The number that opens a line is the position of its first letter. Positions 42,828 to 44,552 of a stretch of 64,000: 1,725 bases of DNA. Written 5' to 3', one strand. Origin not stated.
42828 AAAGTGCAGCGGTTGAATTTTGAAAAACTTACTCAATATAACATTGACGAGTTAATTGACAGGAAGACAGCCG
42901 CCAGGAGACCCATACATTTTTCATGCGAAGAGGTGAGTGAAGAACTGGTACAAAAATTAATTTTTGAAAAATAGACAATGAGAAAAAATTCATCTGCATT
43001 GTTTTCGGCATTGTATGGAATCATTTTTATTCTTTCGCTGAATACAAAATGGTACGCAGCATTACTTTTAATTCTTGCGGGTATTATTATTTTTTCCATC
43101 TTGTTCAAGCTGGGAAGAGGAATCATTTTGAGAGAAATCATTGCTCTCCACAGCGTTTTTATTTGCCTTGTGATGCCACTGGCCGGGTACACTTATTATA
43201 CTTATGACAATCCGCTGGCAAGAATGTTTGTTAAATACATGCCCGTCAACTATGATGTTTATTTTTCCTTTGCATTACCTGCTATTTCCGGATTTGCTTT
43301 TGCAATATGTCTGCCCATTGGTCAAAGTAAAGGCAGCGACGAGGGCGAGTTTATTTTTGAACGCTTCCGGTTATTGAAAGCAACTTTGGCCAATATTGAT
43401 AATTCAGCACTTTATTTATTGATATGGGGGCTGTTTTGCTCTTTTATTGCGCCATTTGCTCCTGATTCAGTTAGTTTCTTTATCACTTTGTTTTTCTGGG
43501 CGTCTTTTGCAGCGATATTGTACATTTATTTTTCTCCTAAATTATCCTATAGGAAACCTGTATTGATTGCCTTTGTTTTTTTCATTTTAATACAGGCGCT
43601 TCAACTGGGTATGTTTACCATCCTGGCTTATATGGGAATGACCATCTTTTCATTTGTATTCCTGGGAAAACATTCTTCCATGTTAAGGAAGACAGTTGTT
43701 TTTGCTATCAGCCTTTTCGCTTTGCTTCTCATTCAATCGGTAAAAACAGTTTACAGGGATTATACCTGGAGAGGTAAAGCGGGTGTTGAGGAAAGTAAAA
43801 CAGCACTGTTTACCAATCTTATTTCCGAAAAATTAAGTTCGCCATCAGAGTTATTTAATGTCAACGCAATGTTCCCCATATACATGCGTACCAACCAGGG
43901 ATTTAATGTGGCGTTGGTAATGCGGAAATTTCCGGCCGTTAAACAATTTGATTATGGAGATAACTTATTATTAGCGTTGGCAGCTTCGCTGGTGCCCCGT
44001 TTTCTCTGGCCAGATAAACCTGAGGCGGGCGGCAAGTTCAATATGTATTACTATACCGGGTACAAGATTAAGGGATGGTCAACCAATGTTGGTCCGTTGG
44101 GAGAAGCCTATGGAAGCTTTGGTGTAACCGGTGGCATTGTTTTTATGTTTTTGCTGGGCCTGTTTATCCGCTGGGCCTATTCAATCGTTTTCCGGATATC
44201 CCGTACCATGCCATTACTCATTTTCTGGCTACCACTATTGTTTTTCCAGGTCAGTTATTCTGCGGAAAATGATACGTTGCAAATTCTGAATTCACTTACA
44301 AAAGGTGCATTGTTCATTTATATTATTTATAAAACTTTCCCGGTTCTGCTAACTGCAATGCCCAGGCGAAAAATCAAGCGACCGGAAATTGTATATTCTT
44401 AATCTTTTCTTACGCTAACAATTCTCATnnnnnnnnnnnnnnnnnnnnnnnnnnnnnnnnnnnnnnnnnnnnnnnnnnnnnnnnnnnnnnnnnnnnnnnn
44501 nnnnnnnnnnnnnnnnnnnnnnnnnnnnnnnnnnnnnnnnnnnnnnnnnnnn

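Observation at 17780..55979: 38-kb polysaccharide locus mixes Wza/Wzc/CpsB and a Wzy/WaaL-like protein with a Wzm/Wzt ABC exporter, but has no Wzx and no initiating transferase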

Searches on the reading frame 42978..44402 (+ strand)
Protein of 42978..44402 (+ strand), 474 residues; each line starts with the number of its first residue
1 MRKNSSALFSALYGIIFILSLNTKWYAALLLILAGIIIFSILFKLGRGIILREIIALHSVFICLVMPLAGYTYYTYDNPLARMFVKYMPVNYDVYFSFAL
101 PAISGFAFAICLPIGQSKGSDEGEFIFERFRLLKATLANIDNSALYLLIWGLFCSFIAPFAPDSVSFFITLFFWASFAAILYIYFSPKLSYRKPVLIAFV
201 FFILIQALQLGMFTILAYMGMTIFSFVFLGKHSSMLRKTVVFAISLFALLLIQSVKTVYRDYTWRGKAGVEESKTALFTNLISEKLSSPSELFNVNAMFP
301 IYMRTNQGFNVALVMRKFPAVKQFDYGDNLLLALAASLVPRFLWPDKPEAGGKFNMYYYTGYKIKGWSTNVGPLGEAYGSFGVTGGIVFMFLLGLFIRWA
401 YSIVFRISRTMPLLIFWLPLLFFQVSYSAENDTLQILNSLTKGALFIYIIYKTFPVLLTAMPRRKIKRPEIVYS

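Call 5: search_protein_families(library=pfam, proteins=[window:42978-44402:+], max_evalue=0.01)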
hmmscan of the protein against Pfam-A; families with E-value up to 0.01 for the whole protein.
window:42978-44402:+ (474 aa): 0 families

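Call 11: search_protein_families(library=ncbifam, proteins=[window:42978-44402:+], max_evalue=0.1)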
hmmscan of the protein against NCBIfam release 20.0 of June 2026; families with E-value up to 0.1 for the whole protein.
window:42978-44402:+ (474 aa): 1 family
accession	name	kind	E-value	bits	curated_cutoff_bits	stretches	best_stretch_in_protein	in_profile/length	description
TIGR04370.1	glyco_rpt_poly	subfamily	1.2e-05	24.5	40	1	290-425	242-372/396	oligosaccharide repeat unit polymerase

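Call 14: find_encoding_contigs(protein=window:42978-44402:+, flank=10000, max_places=6)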
Protein window:42978-44402:+ (474 aa): no gene with exactly this product is on record in the collection.

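Call 15: find_homologous_proteins(query=window:42978-44402:+)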
Query window:42978-44402:+ (474 aa): 633 proteins with E <= 0.001 among 8000 candidates; the best 120 are listed.
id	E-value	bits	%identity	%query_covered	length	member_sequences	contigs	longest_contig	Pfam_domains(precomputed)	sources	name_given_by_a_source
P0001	0.0e+0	1034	100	100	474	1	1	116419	-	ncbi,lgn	-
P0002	3.9e-240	816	76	100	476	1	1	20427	-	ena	-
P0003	5.0e-229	779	73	100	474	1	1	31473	-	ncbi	ncbi:MAG: hypothetical protein ABI813_09580 [Bacteroidota bacterium]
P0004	1.7e-223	761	71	100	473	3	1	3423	-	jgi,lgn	jgi:hypothetical protein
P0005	6.5e-218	742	69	100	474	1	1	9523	-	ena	-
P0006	5.3e-216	736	71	99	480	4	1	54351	-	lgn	-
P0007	5.5e-212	723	68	99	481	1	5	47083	-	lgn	-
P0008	2.3e-161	556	58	96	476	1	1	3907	-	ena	-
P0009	1.3e-159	550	60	86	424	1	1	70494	-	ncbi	-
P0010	2.1e-158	546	55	96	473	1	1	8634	-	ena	-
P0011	5.6e-158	545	55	93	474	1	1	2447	-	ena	-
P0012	6.5e-157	541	54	100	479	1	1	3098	-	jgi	jgi:hypothetical protein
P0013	3.0e-156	539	55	97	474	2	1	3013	-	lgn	-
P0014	1.2e-155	537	53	99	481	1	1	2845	-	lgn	-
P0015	5.3e-155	535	54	95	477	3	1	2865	-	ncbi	-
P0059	1.5e-145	504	49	99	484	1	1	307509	-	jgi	jgi:hypothetical protein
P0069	2.2e-144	500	53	96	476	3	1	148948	-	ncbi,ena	-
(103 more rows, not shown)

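Call 16: find_encoding_contigs(protein=P0001, flank=10000, max_places=4)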
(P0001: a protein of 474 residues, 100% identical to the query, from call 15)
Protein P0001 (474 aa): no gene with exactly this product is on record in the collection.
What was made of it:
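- Tried and rejected: Exact look-ups of the window's own 474-aa protein found no contig on record, so the source genome could not be read beyond the window (calls 14, 16).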

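Call 17: find_encoding_contigs(protein=P0003, flank=10000, max_places=4)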
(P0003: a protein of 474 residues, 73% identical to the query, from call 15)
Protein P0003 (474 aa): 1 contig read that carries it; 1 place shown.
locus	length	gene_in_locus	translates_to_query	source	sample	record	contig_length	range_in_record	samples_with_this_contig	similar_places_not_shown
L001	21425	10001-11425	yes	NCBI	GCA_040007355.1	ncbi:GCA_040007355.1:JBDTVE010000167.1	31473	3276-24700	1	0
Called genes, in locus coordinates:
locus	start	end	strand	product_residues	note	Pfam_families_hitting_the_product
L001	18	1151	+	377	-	PF06508:QueC (weak)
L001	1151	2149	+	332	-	PF01408:GFO_IDH_MocA, PF03447:NAD_binding_3 (weak), PF22685:Gal80p_C-like (weak), PF02894:GFO_IDH_MocA_C, PF22725:GFO_IDH_MocA_C3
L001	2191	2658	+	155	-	PF25084:LbH_EIF2B (weak), PF25087:GMPPB_C, PF25247:LbH_GLGC (weak), PF00132:Hexapep, PF25084:LbH_EIF2B (weak), PF00132:Hexapep (weak), PF14602:Hexapep_2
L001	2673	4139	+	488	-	PF03062:MBOAT, PF13813:MBOAT_2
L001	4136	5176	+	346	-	-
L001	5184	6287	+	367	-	PF00155:Aminotran_1_2 (weak), PF00266:Aminotran_5 (weak), PF01041:DegT_DnrJ_EryC1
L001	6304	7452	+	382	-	-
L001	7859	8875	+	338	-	PF13524:Glyco_trans_1_2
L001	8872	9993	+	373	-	-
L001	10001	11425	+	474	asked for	-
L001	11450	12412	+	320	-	PF01370:Epimerase, PF04321:RmlD_sub_bind, PF16363:GDP_Man_Dehyd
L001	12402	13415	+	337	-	PF00534:Glycos_transf_1, PF13692:Glyco_trans_1_4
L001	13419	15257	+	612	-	PF13522:GATase_6, PF13537:GATase_7, PF00733:Asn_synthase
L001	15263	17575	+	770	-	PF12708:Pect-lyase_RHGA_epim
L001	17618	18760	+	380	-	PF20706:GT4-conflict (weak), PF00534:Glycos_transf_1, PF13692:Glyco_trans_1_4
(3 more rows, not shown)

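Call 18: find_encoding_contigs(protein=P0059, flank=10000, max_places=2)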
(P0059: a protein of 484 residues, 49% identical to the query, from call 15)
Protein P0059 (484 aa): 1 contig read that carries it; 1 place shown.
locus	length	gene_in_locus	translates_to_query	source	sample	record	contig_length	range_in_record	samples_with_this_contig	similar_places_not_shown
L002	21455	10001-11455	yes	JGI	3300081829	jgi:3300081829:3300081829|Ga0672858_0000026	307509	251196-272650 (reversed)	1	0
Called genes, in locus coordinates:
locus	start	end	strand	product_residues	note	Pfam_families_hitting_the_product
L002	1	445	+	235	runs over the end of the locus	PF08889:WbqC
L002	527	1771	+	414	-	PF00535:Glycos_transf_2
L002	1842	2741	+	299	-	PF01370:Epimerase, PF04321:RmlD_sub_bind, PF16363:GDP_Man_Dehyd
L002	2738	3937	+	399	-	PF00534:Glycos_transf_1, PF13692:Glyco_trans_1_4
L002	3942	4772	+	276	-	-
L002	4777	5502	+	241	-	PF05050:Methyltransf_21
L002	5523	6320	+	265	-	PF05050:Methyltransf_21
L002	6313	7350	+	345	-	PF01408:GFO_IDH_MocA, PF03447:NAD_binding_3 (weak), PF22685:Gal80p_C-like (weak), PF22725:GFO_IDH_MocA_C3, PF02894:GFO_IDH_MocA_C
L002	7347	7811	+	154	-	PF25084:LbH_EIF2B (weak), PF25087:GMPPB_C (weak), PF00132:Hexapep, PF14602:Hexapep_2 (weak)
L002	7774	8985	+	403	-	PF00534:Glycos_transf_1, PF13692:Glyco_trans_1_4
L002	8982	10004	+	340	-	PF13524:Glyco_trans_1_2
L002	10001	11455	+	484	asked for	-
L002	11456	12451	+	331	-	PF13439:Glyco_transf_4, PF13579:Glyco_trans_4_4 (weak), PF00534:Glycos_transf_1, PF13692:Glyco_trans_1_4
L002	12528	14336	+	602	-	PF13522:GATase_6, PF12481:DUF3700 (weak), PF13537:GATase_7, PF00733:Asn_synthase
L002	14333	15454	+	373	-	-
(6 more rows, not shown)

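Call 19: find_encoding_contigs(protein=P0069, flank=10000, max_places=2)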
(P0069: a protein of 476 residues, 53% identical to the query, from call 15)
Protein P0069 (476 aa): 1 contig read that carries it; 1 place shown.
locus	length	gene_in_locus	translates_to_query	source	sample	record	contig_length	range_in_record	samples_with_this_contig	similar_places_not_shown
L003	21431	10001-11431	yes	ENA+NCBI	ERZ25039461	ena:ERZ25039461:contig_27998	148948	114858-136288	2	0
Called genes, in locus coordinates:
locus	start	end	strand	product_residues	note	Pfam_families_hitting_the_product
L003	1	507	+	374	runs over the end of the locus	PF01757:Acyl_transf_3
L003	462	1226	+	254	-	PF01408:GFO_IDH_MocA, PF03447:NAD_binding_3 (faint), PF02894:GFO_IDH_MocA_C, PF22685:Gal80p_C-like (weak), PF22725:GFO_IDH_MocA_C3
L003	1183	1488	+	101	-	-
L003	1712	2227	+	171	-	PF05401:NodS (weak), PF02353:CMAS (weak), PF13489:Methyltransf_23, PF05175:MTS (faint), PF13847:Methyltransf_31, PF08241:Methyltransf_11, PF08242:Methyltransf_12, PF13649:Methyltransf_25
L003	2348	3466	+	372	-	PF00155:Aminotran_1_2, PF00266:Aminotran_5 (weak), PF01041:DegT_DnrJ_EryC1, PF01212:Beta_elim_lyase (weak)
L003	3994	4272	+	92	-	-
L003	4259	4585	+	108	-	-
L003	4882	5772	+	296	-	PF00534:Glycos_transf_1 (faint), PF13692:Glyco_trans_1_4, PF13524:Glyco_trans_1_2 (weak)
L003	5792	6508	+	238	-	PF01522:Polysacc_deac_1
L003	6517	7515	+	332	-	PF01757:Acyl_transf_3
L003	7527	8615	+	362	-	PF13439:Glyco_transf_4, PF13579:Glyco_trans_4_4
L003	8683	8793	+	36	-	-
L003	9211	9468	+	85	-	-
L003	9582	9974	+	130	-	PF00534:Glycos_transf_1, PF13692:Glyco_trans_1_4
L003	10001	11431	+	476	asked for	-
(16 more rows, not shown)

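Call 27: search_solved_structures(query=A1, max_evalue=10, show_alignments=2)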
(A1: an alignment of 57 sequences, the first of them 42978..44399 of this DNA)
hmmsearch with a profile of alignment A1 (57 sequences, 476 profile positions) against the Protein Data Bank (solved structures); distinct sequences matched with E-value up to 10: 0.

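Call 38: predict_structure(alignment_id=A1)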
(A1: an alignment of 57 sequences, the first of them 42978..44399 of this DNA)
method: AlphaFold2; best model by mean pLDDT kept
length: 474 residues; sequences in the alignment: 57
mean_pLDDT: 85.8   pTM: 0.87
mean pLDDT of the five models: 85.8, 85.2, 84.4, 81.9, 79.3
residues with pLDDT >= 90: 206; 70-90: 224; 50-70: 36; < 50: 8
segments of 3 or more residues with pLDDT < 50: 463-467
pLDDT, mean of each block of 10 residues (from residue 1): 77 97 96 96 90 94 95 91 88 97 98 79 87 85 88 89 83 91 89 91 84 77 84 86 86 77 59 72 79 80 89 93 92 88 81 76 66 94 97 96 91 91 86 89 91 84 52 66
secondary structure, 60 per line:
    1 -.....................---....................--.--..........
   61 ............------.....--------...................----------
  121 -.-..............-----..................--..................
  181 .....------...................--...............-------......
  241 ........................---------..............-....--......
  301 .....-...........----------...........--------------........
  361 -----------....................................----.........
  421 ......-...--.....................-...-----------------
elements in order: H2-22 H26-44 H51-72 H79-83 H92-110 H124-137 H143-160 H163-185 H192-210 H213-227 H235-264 H274-287 H289-292 H295-305 H307-317 H328-338 H353-360 H372-407 H412-426 H433-453
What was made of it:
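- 42978..44402 (+): 474-aa polytopic membrane protein, a member of a large Pfam-less family related to Wzy-type repeat-unit polymerases. The AF2 model has pLDDT 85.8 and shows about 10 TM helices, a ~105-aa loop, then 3 TM helices (call 38).
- Its topology, a large periplasmic loop near the C-terminus, is shared with WaaL (call 38).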

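Call 40: fold_search(model_id=the predicted structure, library=pdb)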
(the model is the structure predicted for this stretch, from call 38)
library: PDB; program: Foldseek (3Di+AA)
matches with E <= 10: 88; with E <= 0.001: 0
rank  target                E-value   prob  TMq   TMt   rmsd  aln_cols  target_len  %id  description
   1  8pm6                  4.8e-01  0.06  0.10  0.07  31.6       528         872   12  Human bile salt export pump (BSEP) in complex with inhibitor GBM in nanodiscs (released 2023-11-22)
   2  8si5_A                6.4e-01  0.08  0.15  0.08  27.7       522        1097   13  Cryo-EM structure of TRPM7 in MSP2N2 nanodisc in complex with agonist naltriben in open state (released 2023-05-17)
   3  7z80_N                9.5e-01  0.08  0.17  0.17  24.2       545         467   12  Complex I from E. coli, DDM/LMNG-purified, under Turnover at pH 8, Closed state (released 2022-09-21)
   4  9juo                  1.3e+00  0.07  0.12  0.06  27.7       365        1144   11  Structure of Arabidopsis thaliana ABCB1 with AMP-PNP bound in the inward-facing conformation under IAA condition (released 2025-03-05)
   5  4igg_A                1.5e+00  0.09  0.17  0.12  25.0       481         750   10  Full-length human alpha-catenin crystal structure (released 2012-12-26)
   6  6z71_B                1.5e+00  0.04  0.12  0.13  23.0       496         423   11  Structure of the MATE family multidrug resistance transporter Aq_128 from Aquifex aeolicus in the outward-facing state (released 2021-12-01)
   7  7tde_B                1.6e+00  0.06  0.16  0.16  25.4       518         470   15  AtTPC1 DDE mutant with 1 mM Ca2+ (released 2022-10-12)
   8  8xqe_R                1.6e+00  0.04  0.10  0.13  23.6       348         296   15  Cryo-EM structure of human dimeric APJR-Gi complex with apelin-13. (released 2025-01-22)
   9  8f7n                  1.7e+00  0.03  0.09  0.11  39.6       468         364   12  Crystal structure of chemoreceptor McpZ ligand sensing domain (released 2023-07-05)
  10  9nfk                  2.1e+00  0.05  0.13  0.08  22.9       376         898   15  Tuna P-glycoprotein Apo Conformation 3 (released 2025-06-04)
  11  9oo8                  2.4e+00  0.03  0.12  0.13  21.5       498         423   10  Apo Human PORCN (released 2025-12-10)
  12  6jb3                  2.5e+00  0.02  0.10  0.08  29.6       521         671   13  Structure of SUR1 subunit bound with repaglinide (released 2019-05-22)
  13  3vvp_B                2.8e+00  0.04  0.14  0.15  20.6       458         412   14  Crystal structure of MATE in complex with Br-NRF (released 2013-04-03)
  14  6qex_A                2.9e+00  0.04  0.13  0.06  29.2       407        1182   12  Nanodisc reconstituted human ABCB1 in complex with UIC2 fab and taxol (released 2019-02-27)
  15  3hd6                  3.1e+00  0.03  0.12  0.14  23.6       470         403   12  Crystal Structure of the Human Rhesus Glycoprotein RhCG (released 2009-09-01)
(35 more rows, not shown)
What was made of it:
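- Tried and rejected: A PDB sequence-profile search and Foldseek against the PDB found nothing significant for the 474-aa family, despite a confident model (calls 27, 40).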

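Call 41: search_protein_families(library=pfam, alignment_id=A1, max_evalue=1)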
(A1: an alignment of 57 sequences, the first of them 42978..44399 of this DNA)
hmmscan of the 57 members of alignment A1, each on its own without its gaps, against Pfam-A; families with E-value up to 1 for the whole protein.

A. member 1, window:42978-44399:+ (474 aa): 0 families

B. families by the number of members that match (of 57 scanned): 14 families
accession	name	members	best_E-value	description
PF11694.13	DUF3290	2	0.0039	Protein of unknown function (DUF3290)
PF14296.11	O-ag_pol_Wzy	2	0.0067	O-antigen polysaccharide polymerase Wzy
PF25259.1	DUF7860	2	0.1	Family of unknown function (DUF7860)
PF03538.19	VRP1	2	0.17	Salmonella virulence plasmid 28.1kDa A protein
PF08340.16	YicC-like_C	2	0.23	Endoribonuclease YicC-like, C-terminal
PF04932.20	Wzy_C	1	0.005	O-Antigen ligase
PF15939.10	YmcE_antitoxin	1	0.083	Putative antitoxin of bacterial toxin-antitoxin system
PF07438.16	DUF1514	1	0.14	Protein of unknown function (DUF1514)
PF15168.11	TRIQK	1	0.22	Triple QxxK/R motif-containing protein family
PF15033.11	Kinocilin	1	0.24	Kinocilin protein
PF06716.16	MP_p6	1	0.24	Movement protein p6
PF09716.15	ETRAMP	1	0.3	Malarial early transcribed membrane protein (ETRAMP)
PF20130.4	DUF6520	1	0.31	Family of unknown function (DUF6520)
PF24008.1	DUF7322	1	0.43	Domain of unknown function (DUF7322)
